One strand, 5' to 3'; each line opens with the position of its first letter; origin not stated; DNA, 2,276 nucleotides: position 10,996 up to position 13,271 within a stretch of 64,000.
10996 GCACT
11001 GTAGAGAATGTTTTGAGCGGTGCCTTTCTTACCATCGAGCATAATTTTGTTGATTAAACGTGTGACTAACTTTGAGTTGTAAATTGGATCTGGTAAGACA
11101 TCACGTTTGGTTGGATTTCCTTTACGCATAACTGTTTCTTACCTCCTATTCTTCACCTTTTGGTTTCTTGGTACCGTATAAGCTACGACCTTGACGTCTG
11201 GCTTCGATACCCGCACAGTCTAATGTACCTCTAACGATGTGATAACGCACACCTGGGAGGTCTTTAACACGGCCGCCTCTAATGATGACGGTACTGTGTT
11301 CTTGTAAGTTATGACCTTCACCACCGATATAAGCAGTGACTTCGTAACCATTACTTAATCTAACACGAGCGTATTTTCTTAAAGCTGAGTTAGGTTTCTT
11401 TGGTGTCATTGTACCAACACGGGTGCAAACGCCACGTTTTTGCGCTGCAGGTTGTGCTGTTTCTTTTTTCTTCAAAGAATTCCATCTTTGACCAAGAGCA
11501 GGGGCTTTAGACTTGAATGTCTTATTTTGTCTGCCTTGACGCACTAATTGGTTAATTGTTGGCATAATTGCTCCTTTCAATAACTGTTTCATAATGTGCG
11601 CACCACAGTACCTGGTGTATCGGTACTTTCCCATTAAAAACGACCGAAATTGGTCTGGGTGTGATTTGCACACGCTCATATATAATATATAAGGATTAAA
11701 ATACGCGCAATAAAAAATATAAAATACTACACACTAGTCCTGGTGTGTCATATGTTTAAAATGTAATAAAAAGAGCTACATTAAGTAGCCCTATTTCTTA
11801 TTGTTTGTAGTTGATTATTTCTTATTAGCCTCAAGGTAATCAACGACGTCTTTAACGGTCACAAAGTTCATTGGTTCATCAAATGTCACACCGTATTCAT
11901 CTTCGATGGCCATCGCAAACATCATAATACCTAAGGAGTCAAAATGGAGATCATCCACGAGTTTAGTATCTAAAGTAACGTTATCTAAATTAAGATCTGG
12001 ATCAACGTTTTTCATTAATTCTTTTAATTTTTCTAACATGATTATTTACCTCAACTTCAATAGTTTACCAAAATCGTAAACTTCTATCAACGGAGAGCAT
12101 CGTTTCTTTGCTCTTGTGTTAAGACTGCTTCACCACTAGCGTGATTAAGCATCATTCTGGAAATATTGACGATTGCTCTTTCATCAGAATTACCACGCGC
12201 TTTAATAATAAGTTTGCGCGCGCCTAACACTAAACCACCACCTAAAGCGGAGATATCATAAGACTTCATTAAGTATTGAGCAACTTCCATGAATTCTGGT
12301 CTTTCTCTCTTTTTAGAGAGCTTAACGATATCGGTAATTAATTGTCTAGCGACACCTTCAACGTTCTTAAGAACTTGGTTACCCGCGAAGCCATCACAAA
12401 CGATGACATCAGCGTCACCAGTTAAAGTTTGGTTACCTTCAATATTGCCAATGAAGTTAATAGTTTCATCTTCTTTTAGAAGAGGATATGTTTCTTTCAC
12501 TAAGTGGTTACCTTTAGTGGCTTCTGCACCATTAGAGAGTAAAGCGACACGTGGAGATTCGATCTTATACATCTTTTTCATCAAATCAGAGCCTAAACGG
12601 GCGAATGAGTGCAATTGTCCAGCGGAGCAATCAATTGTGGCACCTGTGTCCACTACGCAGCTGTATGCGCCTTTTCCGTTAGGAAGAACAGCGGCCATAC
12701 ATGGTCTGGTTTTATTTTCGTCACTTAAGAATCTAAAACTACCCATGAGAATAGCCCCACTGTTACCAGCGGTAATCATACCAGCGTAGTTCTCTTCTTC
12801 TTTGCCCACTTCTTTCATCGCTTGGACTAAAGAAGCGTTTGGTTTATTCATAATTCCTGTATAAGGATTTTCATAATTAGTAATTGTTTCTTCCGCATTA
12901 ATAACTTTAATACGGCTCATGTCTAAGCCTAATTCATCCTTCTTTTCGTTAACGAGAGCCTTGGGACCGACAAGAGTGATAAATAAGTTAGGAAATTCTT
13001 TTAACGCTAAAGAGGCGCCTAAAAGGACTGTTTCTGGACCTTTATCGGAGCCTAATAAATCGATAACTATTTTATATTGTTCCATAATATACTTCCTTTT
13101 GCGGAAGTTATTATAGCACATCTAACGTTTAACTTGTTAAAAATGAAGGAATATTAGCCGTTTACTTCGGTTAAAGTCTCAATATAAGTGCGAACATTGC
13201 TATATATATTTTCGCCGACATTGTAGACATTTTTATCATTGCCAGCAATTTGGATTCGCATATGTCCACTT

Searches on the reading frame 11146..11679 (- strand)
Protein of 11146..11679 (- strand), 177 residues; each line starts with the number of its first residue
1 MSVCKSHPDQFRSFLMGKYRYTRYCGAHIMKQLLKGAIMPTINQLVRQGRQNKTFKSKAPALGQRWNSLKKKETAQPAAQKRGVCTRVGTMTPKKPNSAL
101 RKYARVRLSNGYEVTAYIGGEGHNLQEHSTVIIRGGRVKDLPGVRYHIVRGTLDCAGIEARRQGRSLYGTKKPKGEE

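Call 76: search_protein_families(library=pfam, proteins=[window:11146-11679:-], max_evalue=0.001)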
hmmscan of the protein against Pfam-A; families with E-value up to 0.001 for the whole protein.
window:11146-11679:- (177 aa): 1 family
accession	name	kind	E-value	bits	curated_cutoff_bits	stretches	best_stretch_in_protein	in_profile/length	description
PF00164.32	Ribosom_S12_S23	-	6.1e-36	122.9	22.3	1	71-174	4-109/110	Ribosomal protein S12/S23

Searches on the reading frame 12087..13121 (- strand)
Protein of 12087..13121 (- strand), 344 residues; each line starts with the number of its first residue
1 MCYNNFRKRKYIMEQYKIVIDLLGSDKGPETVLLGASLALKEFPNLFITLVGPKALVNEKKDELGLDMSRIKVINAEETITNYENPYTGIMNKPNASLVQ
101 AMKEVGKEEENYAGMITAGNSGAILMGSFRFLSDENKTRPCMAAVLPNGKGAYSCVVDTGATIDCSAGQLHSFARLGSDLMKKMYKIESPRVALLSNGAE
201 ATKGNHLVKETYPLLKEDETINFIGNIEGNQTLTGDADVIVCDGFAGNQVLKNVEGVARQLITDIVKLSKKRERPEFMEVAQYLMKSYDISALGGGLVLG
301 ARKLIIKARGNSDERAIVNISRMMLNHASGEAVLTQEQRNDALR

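Call 76: search_protein_families(library=pfam, proteins=[window:12087-13121:-], max_evalue=0.001)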
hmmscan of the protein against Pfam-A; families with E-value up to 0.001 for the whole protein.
window:12087-13121:- (344 aa): 1 family
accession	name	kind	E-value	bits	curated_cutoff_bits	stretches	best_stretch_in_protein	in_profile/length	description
PF02504.20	FA_synthesis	-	1.4e-65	222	29.1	1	17-319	2-308/324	Fatty acid synthesis protein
